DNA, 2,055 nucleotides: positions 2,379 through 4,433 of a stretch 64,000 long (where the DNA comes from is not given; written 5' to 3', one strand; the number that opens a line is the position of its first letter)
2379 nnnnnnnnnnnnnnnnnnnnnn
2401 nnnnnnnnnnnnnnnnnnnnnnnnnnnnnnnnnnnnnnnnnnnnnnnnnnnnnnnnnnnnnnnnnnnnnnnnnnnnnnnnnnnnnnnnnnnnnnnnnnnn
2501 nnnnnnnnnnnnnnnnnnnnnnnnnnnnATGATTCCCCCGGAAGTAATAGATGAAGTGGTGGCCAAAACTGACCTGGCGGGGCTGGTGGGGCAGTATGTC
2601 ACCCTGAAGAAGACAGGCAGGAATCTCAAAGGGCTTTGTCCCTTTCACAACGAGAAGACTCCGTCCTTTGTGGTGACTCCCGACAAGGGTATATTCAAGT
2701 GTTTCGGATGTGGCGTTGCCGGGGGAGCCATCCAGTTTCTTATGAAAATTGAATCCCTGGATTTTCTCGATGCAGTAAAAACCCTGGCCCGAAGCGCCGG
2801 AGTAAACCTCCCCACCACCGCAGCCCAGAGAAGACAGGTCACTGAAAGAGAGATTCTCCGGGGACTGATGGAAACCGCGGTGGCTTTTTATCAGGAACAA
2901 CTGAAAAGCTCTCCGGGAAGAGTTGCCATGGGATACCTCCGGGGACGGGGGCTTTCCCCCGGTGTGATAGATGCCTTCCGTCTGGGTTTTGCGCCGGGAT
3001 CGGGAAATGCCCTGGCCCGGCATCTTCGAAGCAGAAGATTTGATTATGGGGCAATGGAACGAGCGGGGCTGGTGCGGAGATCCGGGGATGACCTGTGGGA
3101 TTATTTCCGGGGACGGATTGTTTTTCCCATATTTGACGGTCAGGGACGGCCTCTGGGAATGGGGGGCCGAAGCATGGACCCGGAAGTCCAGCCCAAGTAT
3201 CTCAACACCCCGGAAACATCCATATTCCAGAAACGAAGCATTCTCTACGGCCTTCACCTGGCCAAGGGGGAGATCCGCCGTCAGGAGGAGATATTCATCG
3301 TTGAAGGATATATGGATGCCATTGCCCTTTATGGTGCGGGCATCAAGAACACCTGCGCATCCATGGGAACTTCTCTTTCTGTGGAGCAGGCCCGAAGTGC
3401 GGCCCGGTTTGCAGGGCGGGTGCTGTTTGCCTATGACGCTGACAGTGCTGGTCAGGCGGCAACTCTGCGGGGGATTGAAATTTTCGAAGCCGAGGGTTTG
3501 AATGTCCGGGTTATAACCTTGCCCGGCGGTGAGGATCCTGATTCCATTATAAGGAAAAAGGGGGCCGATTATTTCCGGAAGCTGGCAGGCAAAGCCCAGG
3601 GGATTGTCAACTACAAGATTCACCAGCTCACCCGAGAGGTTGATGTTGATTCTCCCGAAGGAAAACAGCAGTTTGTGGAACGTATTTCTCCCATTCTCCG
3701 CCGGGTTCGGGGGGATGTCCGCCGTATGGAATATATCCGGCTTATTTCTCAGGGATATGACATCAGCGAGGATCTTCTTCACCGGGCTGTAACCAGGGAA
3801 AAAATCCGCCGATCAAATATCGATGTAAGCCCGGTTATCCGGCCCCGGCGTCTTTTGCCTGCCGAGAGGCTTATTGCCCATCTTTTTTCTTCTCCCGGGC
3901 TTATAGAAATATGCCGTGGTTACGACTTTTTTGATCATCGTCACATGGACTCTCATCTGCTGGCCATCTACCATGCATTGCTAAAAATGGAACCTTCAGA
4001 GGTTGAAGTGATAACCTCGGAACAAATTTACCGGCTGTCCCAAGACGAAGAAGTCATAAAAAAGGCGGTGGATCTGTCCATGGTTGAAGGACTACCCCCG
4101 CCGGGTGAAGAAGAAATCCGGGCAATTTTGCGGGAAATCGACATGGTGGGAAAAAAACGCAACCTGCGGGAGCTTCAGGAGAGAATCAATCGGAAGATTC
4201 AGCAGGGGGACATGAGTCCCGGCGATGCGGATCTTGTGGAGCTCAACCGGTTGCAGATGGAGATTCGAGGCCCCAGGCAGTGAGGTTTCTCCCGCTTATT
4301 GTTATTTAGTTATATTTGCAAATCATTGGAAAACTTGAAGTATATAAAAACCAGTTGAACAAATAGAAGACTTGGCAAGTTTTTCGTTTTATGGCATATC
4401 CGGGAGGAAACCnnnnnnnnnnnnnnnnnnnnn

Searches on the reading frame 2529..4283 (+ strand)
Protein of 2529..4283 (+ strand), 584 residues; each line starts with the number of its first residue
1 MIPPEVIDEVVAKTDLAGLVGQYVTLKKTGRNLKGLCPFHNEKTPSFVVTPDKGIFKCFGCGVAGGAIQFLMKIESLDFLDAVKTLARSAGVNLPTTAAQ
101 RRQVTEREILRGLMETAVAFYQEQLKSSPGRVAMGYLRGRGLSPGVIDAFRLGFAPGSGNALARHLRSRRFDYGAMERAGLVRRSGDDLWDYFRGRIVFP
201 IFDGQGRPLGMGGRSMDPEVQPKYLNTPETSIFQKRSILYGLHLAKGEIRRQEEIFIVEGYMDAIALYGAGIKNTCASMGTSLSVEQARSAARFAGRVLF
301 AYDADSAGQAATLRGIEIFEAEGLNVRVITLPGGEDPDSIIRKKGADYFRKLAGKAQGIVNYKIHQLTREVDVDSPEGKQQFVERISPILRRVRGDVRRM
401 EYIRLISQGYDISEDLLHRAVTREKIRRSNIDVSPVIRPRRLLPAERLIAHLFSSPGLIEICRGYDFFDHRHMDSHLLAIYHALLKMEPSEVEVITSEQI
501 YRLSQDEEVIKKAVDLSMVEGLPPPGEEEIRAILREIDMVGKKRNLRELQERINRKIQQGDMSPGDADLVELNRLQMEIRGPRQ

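Call 23: search_protein_families(library=pfam, proteins=[window:2529-4283:+], max_evalue=0.00001)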
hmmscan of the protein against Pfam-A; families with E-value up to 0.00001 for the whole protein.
window:2529-4283:+ (584 aa): 7 families
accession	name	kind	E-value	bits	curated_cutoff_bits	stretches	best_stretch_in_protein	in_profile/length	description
PF08275.17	DNAG_N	-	5.5e-36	123.9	26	1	120-246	1-128/128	DNA primase catalytic core, N-terminal domain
PF01807.25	Zn_ribbon_DnaG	-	3e-35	120.4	24.9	1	3-96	2-95/98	CHC2 zinc finger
PF13155.12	Toprim_2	-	5.2e-21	75.3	22.1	1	256-340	1-87/88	Toprim-like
PF13662.12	Toprim_4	-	2.3e-17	63.4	25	1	254-329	2-84/85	Toprim domain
PF01751.28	Toprim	-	9.5e-12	45.4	23.1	1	254-328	1-93/96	Toprim domain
PF10410.14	DnaB_bind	-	1.4e-11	44.9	20.6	1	361-415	2-56/56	DnaB-helicase binding domain of primase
PF13362.12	Toprim_3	-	1.1e-08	35.8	27.2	1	255-347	2-95/95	Toprim domain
